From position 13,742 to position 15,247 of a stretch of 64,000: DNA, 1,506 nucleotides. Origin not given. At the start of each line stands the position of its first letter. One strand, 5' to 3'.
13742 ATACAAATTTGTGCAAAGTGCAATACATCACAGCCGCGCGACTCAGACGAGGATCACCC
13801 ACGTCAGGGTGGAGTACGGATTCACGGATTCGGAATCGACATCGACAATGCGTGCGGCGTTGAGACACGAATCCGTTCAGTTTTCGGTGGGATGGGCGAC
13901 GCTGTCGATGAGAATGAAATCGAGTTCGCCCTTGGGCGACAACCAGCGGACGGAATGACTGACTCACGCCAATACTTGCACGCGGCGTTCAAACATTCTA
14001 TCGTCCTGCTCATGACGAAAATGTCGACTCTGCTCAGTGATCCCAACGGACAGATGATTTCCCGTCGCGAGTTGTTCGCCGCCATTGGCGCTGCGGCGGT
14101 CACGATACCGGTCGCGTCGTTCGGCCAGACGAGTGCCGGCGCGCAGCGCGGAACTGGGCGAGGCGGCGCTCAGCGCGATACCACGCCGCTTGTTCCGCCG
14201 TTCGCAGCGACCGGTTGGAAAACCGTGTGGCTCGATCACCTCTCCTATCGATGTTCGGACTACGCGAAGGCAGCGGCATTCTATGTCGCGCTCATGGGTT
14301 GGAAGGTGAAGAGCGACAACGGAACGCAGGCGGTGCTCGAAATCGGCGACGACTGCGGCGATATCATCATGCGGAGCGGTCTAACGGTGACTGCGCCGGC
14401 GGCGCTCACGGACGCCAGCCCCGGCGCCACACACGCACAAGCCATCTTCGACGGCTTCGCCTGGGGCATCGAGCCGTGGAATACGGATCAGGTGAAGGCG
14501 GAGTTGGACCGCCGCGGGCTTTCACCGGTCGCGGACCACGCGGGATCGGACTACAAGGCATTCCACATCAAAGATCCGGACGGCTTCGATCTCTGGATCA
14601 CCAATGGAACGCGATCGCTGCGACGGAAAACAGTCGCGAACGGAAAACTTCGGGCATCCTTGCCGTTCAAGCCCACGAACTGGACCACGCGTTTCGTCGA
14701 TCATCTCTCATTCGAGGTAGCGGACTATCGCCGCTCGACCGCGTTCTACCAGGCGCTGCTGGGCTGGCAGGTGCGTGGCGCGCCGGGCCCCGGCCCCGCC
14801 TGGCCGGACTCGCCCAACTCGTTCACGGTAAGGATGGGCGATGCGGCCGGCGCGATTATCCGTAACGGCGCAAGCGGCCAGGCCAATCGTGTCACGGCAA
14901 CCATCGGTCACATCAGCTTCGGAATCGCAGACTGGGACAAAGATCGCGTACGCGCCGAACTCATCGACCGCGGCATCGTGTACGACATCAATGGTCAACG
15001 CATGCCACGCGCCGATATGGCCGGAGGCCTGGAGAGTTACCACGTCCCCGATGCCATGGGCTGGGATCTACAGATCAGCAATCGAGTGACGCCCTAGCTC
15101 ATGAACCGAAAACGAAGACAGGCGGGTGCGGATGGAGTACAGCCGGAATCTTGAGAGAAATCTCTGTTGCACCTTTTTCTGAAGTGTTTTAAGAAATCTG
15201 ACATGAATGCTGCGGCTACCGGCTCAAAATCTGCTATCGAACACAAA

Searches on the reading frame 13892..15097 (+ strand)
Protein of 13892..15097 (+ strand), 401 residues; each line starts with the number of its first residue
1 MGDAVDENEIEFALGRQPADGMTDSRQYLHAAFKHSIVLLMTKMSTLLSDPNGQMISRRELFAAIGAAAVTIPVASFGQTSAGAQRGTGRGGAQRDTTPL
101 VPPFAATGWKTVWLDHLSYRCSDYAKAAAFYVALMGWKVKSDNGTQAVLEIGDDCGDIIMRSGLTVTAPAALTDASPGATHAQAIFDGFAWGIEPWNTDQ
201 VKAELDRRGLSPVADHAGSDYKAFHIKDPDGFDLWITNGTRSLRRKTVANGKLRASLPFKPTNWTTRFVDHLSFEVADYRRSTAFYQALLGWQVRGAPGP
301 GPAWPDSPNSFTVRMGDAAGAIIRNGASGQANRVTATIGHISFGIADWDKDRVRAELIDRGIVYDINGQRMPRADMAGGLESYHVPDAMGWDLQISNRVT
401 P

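Call 38: search_protein_families(library=pfam, proteins=[window:13892-15097:+], max_evalue=0.00001)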
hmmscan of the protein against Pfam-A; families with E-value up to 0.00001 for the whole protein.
window:13892-15097:+ (401 aa): 3 families
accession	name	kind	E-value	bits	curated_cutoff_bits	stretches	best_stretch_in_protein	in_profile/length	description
PF00903.31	Glyoxalase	-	2.8e-13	50.8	20.6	1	114-235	2-120/121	Glyoxalase/Bleomycin resistance protein/Dioxygenase superfamily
PF22677.2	Ble-like_N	-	6.5e-09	35.9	24.5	0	275-294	8-27/41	Bleomycin resistance protein-like N-terminal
PF18029.7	Glyoxalase_6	-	1.6e-07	32.4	23.6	0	273-319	3-52/106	Glyoxalase-like domain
